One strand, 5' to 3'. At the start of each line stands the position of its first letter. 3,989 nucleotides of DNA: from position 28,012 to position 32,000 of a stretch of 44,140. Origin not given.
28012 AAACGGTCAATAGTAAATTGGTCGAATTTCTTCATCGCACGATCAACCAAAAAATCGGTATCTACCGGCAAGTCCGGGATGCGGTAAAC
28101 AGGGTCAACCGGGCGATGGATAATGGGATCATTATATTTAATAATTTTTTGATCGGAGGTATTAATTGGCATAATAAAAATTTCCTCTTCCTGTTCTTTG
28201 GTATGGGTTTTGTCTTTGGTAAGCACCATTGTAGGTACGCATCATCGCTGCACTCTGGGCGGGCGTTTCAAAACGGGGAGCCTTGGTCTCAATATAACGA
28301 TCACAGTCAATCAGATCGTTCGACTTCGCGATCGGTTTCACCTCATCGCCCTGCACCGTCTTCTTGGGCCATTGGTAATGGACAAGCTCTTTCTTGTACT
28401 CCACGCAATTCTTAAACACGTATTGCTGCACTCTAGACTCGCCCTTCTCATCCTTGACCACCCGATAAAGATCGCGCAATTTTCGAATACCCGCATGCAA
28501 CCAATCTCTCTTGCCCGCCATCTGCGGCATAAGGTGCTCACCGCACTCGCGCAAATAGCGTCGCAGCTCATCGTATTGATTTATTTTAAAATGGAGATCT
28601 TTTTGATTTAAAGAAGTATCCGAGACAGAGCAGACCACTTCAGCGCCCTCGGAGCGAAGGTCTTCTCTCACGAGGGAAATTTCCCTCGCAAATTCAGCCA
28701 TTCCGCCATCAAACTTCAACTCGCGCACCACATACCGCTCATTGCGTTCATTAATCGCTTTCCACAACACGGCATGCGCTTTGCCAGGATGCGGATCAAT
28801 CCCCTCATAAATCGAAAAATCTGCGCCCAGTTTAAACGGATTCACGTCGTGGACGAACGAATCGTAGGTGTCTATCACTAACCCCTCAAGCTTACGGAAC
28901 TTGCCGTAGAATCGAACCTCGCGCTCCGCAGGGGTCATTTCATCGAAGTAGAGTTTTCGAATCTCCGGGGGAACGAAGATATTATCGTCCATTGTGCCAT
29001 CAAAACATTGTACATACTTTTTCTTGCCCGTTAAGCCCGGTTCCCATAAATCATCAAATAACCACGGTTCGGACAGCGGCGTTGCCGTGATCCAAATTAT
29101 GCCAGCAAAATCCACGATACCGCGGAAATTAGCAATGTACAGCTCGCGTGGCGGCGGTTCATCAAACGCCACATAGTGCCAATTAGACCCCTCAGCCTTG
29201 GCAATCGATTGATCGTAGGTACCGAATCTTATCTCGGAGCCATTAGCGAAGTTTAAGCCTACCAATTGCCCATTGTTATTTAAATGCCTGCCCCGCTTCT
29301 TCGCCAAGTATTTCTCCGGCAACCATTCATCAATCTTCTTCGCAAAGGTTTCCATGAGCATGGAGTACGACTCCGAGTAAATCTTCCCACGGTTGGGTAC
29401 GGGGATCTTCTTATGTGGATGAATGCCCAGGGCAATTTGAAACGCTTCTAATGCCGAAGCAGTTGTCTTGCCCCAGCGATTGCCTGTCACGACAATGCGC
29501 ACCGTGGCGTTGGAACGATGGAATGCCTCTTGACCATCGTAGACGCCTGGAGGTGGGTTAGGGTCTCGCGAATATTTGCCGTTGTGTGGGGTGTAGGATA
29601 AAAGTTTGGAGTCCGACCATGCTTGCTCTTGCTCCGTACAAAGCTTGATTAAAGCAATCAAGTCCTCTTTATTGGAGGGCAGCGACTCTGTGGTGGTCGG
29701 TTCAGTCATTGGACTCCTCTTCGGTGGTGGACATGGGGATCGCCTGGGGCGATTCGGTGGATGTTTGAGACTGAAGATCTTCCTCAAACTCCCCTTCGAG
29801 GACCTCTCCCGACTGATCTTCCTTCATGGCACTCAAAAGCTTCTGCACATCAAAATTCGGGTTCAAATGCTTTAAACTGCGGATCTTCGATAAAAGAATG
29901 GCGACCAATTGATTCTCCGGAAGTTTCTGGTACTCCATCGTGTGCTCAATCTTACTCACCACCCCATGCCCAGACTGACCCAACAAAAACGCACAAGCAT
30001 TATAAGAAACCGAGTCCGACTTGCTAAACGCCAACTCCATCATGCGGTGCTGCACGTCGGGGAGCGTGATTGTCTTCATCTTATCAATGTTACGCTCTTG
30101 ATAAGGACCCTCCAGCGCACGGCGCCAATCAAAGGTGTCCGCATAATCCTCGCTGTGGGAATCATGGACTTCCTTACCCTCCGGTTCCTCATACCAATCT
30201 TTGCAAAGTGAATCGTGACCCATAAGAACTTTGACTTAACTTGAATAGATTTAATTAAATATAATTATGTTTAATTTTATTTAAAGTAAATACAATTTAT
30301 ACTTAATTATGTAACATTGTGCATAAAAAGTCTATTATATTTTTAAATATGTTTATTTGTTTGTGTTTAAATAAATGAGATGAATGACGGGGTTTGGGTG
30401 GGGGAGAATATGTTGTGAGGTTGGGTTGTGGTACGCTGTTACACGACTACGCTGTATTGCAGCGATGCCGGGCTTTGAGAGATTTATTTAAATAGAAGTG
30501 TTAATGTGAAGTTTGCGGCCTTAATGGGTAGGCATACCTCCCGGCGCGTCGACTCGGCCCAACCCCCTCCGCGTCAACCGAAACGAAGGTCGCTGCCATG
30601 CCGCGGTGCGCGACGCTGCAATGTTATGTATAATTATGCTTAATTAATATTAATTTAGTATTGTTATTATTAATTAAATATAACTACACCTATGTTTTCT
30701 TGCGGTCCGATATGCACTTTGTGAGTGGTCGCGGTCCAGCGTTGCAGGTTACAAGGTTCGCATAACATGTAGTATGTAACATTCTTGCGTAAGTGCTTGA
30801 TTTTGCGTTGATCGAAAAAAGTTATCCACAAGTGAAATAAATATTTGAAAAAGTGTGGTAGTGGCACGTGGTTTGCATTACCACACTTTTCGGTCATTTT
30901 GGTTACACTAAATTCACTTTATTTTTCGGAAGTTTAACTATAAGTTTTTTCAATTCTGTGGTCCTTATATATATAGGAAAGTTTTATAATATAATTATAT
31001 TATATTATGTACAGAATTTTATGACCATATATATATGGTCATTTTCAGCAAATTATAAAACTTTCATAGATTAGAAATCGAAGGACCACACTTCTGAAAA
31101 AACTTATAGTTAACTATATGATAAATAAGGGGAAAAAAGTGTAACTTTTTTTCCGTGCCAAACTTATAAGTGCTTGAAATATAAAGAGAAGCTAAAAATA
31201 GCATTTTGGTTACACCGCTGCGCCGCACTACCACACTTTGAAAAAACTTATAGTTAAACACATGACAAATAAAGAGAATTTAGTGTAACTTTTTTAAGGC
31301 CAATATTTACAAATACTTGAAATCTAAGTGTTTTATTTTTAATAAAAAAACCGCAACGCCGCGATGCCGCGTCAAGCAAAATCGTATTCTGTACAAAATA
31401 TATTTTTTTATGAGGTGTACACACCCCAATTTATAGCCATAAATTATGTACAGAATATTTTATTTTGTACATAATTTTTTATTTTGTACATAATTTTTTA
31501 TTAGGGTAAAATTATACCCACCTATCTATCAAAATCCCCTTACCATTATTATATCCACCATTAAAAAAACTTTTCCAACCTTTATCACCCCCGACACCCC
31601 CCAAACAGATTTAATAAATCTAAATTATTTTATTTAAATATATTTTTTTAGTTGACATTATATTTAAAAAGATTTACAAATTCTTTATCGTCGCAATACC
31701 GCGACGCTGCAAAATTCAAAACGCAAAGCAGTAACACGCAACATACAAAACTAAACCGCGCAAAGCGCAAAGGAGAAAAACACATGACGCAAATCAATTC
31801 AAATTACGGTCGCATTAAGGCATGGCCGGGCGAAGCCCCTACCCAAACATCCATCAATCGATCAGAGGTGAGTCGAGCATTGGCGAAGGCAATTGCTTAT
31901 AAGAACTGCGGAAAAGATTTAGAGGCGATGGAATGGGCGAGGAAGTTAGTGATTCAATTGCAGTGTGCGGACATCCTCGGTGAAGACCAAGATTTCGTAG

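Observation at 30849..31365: Iteron-like repeat scaffold with global inverted symmetry in the 1.56-kb divergent region (candidate origin or early/late switch)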

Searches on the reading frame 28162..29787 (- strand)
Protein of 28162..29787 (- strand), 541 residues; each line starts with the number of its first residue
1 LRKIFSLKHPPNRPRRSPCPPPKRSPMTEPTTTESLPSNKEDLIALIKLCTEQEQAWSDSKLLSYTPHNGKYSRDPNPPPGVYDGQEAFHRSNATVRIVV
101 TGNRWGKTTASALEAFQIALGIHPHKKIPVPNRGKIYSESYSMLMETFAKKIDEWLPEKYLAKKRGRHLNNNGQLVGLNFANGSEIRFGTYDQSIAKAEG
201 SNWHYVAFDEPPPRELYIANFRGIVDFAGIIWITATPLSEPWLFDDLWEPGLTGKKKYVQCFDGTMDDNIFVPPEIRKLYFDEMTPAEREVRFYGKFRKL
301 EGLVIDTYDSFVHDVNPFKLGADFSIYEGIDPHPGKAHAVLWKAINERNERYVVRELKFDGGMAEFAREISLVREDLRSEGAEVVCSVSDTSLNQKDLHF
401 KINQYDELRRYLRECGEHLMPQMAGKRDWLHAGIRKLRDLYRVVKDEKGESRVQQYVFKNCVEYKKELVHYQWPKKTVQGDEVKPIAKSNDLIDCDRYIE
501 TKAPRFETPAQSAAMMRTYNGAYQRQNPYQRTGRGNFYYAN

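Call 13: search_protein_families(library=pfam, proteins=[window:28162-29787:-], max_evalue=0.01)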
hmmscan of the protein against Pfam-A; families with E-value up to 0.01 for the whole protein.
window:28162-29787:- (541 aa): 1 family
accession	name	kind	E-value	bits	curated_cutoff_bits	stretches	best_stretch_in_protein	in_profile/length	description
PF03237.21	Terminase_6N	-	4.3e-05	23.7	22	1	100-296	3-199/215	Terminase large subunit, T4likevirus-type, N-terminal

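Call 14: search_protein_families(library=phrogs, proteins=[window:28162-29787:-], max_evalue=0.001)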
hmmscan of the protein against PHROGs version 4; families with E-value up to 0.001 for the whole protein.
window:28162-29787:- (541 aa): 3 families
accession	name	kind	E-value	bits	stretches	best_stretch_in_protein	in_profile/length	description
phrog_2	-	head and packaging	3e-22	80.2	1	76-498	261-587/807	terminase large subunit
phrog_31467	-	unknown function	9.5e-06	26.3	0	184-239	167-222/261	-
phrog_5653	-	head and packaging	6.2e-05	23.8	1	297-499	3-176/199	terminase large subunit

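Call 15: find_related_loci(query=window:28162-29787:-, collection=viral_contigs, flank=6000)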
Query window:28162-29787:- (541 aa) in viral_contigs; peptide patterns used: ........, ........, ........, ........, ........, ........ (x = any residue, [..] = any of these).
2 stretches matched a pattern, but none encodes a relative of the query by tblastn (E <= 1e-3).

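Call 18: find_homologous_proteins(query=window:28162-29787:-)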
Query window:28162-29787:- (541 aa): 101 proteins with E <= 0.001 among 7561 candidates.
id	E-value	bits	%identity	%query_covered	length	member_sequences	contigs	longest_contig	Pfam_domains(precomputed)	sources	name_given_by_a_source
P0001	0.0e+0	1218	100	95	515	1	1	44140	-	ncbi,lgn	-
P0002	1.0e-194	666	59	92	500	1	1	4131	-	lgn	-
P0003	2.1e-169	583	58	78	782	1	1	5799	-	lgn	-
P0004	3.9e-166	572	53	90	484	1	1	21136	-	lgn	-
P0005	1.0e-163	564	53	90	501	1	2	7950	-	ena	-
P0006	1.4e-163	564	53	91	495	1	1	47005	-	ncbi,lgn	-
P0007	7.3e-163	561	52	92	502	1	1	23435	-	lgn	-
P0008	2.1e-162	560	51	94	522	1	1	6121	-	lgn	-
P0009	8.9e-162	558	53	90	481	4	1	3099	PF03237.22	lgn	-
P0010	3.0e-161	556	51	93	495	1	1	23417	-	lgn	-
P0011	3.1e-161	556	51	94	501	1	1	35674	-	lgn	-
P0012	4.1e-161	556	55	77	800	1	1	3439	-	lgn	-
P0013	1.1e-160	554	53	84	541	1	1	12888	-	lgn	-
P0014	1.3e-160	554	51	91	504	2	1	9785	-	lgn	-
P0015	1.8e-160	553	51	91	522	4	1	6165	-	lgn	-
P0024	4.6e-155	536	51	90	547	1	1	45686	-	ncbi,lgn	-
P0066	1.2e-121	425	55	66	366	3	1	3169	-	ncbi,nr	ncbi:MAG: hypothetical protein HYW38_00600 [Candidatus Colwellbacteria bacterium]|nr:hypothetical pr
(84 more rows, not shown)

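Call 19: find_encoding_contigs(protein=P0006, flank=8000, max_places=3)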
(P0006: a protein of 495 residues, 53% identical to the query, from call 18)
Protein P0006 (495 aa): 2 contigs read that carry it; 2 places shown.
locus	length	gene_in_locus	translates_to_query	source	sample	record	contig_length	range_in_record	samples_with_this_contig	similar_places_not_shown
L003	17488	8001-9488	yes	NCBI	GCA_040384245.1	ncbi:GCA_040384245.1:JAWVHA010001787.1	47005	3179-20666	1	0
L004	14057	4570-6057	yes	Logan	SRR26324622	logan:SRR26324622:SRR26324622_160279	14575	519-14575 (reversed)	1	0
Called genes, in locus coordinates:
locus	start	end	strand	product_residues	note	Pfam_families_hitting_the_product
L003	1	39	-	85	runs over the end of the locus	-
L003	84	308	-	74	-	-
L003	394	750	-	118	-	-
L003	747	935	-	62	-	-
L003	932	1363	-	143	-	-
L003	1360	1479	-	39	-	-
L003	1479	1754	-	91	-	-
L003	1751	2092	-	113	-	-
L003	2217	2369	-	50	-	-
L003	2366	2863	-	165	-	PF00413:Peptidase_M10 (weak)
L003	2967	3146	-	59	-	-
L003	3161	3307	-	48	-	-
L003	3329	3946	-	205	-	-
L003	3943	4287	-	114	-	PF23907:DUF7249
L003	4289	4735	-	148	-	PF27050:Phage_P22_Y8K6 (weak)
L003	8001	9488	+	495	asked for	-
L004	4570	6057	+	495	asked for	-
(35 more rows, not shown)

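Call 20: find_encoding_contigs(protein=P0024, flank=8000, max_places=3)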
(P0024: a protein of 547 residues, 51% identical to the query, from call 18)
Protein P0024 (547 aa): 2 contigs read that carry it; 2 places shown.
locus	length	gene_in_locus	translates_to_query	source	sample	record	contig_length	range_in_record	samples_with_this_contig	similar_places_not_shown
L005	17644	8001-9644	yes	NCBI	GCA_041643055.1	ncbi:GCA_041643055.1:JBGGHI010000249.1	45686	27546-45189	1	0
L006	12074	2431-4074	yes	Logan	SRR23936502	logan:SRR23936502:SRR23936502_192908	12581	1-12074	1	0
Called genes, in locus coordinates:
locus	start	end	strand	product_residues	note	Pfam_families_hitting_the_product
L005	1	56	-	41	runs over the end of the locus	-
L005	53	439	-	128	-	-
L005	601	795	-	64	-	-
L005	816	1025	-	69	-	-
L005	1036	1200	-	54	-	-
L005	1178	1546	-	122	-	PF24043:DUF7352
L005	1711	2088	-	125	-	-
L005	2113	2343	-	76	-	-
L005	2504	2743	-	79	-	-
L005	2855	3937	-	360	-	PF06067:DUF932 (weak)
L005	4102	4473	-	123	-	-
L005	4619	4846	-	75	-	-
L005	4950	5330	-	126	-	-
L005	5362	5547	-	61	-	-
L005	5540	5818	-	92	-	-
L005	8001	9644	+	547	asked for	-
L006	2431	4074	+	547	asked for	-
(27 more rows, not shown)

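Call 21: find_encoding_contigs(protein=P0004, flank=8000, max_places=3)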
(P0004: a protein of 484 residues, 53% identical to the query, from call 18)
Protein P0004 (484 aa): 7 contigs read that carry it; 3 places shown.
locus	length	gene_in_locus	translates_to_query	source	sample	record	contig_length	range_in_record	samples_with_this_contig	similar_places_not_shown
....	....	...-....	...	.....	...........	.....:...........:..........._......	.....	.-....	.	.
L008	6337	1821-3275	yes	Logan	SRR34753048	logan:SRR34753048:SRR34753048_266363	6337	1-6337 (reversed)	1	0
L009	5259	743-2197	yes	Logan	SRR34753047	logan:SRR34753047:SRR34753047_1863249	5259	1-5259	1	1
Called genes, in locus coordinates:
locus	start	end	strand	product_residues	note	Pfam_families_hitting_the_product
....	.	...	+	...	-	?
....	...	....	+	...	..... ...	-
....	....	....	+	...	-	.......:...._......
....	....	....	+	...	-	-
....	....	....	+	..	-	-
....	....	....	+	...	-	-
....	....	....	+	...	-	-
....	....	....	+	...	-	-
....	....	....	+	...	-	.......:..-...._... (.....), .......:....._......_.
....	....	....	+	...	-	-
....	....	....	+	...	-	-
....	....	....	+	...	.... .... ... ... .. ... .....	-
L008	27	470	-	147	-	-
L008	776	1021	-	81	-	-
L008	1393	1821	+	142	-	-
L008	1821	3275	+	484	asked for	-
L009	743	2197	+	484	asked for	-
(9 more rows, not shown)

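Call 37: find_related_loci(query=A2, collection=metagenome_contigs, flank=10000)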
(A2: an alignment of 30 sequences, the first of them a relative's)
Query A2 (515 aa) in metagenome_contigs; peptide patterns used: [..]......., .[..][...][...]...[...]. (x = any residue, [..] = any of these).
219 stretches matched a pattern; 131 encode a relative of the query (tblastn E <= 1e-3); the best 80 are kept; 80 distinct loci.
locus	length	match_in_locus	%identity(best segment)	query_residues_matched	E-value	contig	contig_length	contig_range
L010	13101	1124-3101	52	15-515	1e-167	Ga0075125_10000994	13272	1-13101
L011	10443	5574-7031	51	16-511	2e-160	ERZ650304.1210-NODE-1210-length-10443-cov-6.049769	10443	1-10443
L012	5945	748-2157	51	13-500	7e-161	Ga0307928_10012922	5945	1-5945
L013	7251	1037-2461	49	7-499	5e-158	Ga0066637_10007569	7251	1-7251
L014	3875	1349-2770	48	8-501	1e-157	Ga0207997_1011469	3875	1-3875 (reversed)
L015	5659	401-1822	48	8-501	7e-154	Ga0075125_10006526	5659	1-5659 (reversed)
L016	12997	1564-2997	47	13-505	7e-152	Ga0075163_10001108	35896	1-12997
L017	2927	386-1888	47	3-503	7e-154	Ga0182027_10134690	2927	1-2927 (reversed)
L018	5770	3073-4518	45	14-512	1e-146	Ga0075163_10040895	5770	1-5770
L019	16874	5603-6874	48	80-500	1e-132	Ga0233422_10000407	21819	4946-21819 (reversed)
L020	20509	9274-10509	46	80-492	3e-125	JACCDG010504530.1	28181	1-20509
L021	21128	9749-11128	51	35-499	1e-149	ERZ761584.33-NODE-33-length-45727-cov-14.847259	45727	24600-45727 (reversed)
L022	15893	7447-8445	51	172-499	2e-106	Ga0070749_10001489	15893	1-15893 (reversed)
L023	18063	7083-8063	49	172-501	3e-99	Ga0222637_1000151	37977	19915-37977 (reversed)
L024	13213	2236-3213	49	172-500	6e-99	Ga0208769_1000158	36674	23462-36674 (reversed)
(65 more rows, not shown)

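Call 38: find_related_loci(query=A2, collection=viral_contigs, flank=10000)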
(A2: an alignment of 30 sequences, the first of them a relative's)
Query A2 (515 aa) in viral_contigs; peptide patterns used: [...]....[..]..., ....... (x = any residue, [..] = any of these).
69 stretches matched a pattern; 22 encode a relative of the query (tblastn E <= 1e-3); 22 distinct loci.
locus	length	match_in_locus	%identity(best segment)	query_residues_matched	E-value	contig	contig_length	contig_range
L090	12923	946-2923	52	15-515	4e-168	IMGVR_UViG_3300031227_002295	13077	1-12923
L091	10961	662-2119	51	13-506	6e-163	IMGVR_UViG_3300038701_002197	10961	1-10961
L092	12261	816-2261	50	13-504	9e-159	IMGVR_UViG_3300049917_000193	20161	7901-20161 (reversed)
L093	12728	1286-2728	50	13-499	6e-155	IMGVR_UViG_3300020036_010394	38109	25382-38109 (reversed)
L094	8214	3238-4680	50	13-499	6e-155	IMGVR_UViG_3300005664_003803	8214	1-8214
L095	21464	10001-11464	46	4-505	2e-153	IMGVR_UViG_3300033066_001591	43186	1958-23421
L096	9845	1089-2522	47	13-505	3e-152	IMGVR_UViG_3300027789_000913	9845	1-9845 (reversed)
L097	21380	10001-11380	51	35-499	6e-150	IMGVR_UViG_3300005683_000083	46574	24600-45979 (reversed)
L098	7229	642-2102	47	13-500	3e-149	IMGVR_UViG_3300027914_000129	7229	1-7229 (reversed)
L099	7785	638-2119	45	8-500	1e-145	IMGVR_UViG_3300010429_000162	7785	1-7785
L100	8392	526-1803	51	73-501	1e-139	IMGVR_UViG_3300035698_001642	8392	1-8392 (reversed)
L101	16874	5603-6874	48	80-500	5e-133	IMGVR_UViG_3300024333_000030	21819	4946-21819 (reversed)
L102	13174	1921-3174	46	73-492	1e-125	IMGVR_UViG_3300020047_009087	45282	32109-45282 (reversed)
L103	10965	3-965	49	182-500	2e-100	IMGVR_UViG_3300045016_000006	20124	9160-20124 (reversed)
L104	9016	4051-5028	49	172-500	1e-99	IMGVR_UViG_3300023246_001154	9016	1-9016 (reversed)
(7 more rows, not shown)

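Call 45: list_cluster_members(proteins=[P0001, P0066])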
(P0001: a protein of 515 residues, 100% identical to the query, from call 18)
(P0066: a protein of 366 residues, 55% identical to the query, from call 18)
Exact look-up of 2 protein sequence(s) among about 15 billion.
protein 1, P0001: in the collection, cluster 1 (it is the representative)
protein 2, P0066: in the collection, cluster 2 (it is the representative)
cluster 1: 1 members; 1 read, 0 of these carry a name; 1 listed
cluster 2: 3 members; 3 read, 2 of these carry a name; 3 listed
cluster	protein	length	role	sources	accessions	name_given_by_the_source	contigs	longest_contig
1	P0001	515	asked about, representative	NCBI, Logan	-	-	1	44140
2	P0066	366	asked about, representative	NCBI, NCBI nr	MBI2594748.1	MAG: hypothetical protein HYW38_00600 [Candidatus Colwellbacteria bacterium] | hypothetical protein [Candidatus Colwellbacteria bacterium]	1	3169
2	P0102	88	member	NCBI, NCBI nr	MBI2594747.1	MAG: hypothetical protein HYW38_00595 [Candidatus Colwellbacteria bacterium] | hypothetical protein [Candidatus Colwellbacteria bacterium]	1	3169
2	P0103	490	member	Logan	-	-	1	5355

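Call 46: find_encoding_contigs(protein=P0001, flank=3000, max_places=5)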
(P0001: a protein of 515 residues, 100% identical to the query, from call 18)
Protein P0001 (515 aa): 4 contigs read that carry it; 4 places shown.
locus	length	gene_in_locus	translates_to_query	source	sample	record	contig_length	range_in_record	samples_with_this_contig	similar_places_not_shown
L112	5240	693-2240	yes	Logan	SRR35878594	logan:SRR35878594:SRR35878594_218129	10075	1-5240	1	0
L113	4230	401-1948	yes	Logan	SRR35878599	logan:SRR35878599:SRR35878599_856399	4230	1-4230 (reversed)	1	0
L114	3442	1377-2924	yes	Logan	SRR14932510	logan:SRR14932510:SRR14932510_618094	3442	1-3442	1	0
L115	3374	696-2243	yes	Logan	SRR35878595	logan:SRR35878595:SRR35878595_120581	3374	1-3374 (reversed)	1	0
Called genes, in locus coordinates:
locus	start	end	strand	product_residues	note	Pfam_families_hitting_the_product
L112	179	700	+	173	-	-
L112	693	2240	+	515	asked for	-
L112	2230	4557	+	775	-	PF23899:SU10_portal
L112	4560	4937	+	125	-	-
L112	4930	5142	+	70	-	-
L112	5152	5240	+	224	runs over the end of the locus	-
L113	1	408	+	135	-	?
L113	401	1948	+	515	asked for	-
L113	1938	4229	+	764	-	?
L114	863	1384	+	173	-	-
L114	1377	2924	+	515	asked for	-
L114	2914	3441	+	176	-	?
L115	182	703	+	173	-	-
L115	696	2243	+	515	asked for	-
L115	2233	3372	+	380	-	?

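Call 85: search_dna_similar(query=window:28162-29787:-, collection=phages, mode=protein, max_rows=15)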
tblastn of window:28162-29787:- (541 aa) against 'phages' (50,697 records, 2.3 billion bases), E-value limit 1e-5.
Records with a match: 24; places in all: 24; records where one place covers at least 80% of the query: 15.
Best place of each record, by identity: <60% 24.
By first word of the organism name: Arthrobacter 8; Caudoviricetes 6; Rhizobium 4; Microbacterium 2; Pelagibacter 1; Cellulosimicrobium 1; EBPR 1; Microcystis 1.
By host as written in the record: Arthrobacter sp. ATCC 21022 8; - 7; Microbacterium paraoxydans NRRL B-14843 2; Rhizobium etli N6212 1; Rhizobium etli N741 1; Rhizobium etli sv. phaseoli N561 1; Candidadtus Pelagibacter sp. HTCC1062 1; Rhizobium phaseoli N3_2 1; and 2 more.
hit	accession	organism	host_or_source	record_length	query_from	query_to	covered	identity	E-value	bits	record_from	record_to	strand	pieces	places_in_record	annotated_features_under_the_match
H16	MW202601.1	Caudoviricetes sp.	Manatee Spring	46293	32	502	87%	25.7%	8e-27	121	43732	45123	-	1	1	large terminase protein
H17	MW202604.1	Caudoviricetes sp.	Manatee Spring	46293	32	502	87%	25.7%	8e-27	121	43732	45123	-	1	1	large terminase protein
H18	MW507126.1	Microbacterium phage Shocker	Microbacterium paraoxydans NRRL B-14843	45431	39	507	87%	25.8%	3e-27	122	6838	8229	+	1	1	17: terminase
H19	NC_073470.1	Microbacterium phage Shocker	Microbacterium paraoxydans NRRL B-14843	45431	39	507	87%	25.8%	3e-27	122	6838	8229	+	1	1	17: terminase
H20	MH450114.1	Arthrobacter phage Brad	Arthrobacter sp. ATCC 21022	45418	86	525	81%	25.9%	3e-31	135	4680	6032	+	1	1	10: terminase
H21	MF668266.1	Arthrobacter phage Adat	Arthrobacter sp. ATCC 21022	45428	86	525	81%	25.9%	3e-31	135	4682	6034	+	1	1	terminase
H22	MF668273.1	Arthrobacter phage GurgleFerb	Arthrobacter sp. ATCC 21022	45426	86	525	81%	25.9%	3e-31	135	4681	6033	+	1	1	terminase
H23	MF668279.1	Arthrobacter phage Nellie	Arthrobacter sp. ATCC 21022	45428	86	525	81%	25.9%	3e-31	135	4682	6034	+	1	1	terminase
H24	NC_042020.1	Arthrobacter phage Adat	Arthrobacter sp. ATCC 21022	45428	86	525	81%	25.9%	3e-31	135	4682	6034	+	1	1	terminase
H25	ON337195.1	Arthrobacter phage Casserole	Arthrobacter sp. ATCC 21022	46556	86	525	81%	25.6%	3e-31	135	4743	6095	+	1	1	10: terminase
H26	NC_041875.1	Arthrobacter phage Jasmine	Arthrobacter sp. ATCC 21022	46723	86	525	81%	25.6%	3e-31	135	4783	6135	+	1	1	11: terminase large subunit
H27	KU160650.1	Arthrobacter phage Jasmine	Arthrobacter sp. ATCC 21022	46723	86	525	81%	25.6%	3e-31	135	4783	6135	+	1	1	11: terminase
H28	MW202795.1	Caudoviricetes sp.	Manatee Spring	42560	84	506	78%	25.6%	6e-19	97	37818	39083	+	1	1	large terminase protein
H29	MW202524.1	Caudoviricetes sp.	Manatee Spring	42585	86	519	80%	23.1%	8e-12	74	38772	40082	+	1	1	large terminase protein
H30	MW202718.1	Caudoviricetes sp.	Manatee Spring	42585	86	519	80%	23.1%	8e-12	74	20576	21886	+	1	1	large terminase protein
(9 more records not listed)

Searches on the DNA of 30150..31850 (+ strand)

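Call 7: search_dna_similar(query=window:30224-31783:+, collection=phages, mode=distant)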
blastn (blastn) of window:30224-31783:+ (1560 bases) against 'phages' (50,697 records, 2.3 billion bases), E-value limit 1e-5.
No match.

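Call 31: search_rna_families(source=window, start=30150, end=31850, threshold=evalue, max_evalue=5)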
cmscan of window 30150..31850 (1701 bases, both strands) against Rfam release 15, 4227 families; matches with E-value up to 5: 8.
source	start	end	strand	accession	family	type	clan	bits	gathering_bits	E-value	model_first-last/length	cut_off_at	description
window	31325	31459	-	RF04323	Pestivirus-3UTR-SLIV-SLII-BVDV-1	Gene; sRNA;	CL00151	25.9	90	2.2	1-128/128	no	Pestivirus 3' UTR SLIV and SLII bovine viral diarrhea virus (BVDV-1)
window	31276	31412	-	RF01254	snR34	Gene; snRNA; snoRNA; HACA-box;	CL00042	24.2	39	1.3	1-206/206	no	Small nucleolar RNA snR34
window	30664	30890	+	RF02590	Spy1186876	Gene; sRNA;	-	23.2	208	0.017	1-243/243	no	S. pyogenes small RNA 1186876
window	31017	31100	-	RF00611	SNORD111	Gene; snRNA; snoRNA; CD-box;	-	20.8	46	1.6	1-89/89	no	Small nucleolar RNA SNORD111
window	30848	30891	+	RF00833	mir-70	Gene; miRNA;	-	18.5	90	2.8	1-79/79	no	mir-70 microRNA precursor family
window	31374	31465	-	RF04228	MIR6140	Gene; miRNA;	-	17.9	140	4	1-165/165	no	MIR6140 microRNA precursor family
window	31018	31060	-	RF02350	psRNA6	Gene; sRNA;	-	11.3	60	2.8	1-333/333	no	Nitrosomonas sRNA psRNA6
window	31657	31732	-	RF02350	psRNA6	Gene; sRNA;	-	10.7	60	4.5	1-333/333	no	Nitrosomonas sRNA psRNA6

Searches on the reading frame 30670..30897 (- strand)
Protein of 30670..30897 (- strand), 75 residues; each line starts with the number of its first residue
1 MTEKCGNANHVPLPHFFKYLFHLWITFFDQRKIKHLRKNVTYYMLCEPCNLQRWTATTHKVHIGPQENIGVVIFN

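Call 95: search_protein_families(library=pfam, proteins=[window:30670-30897:-], max_evalue=0.1)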
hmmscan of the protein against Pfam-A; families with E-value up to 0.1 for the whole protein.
window:30670-30897:- (75 aa): 0 families
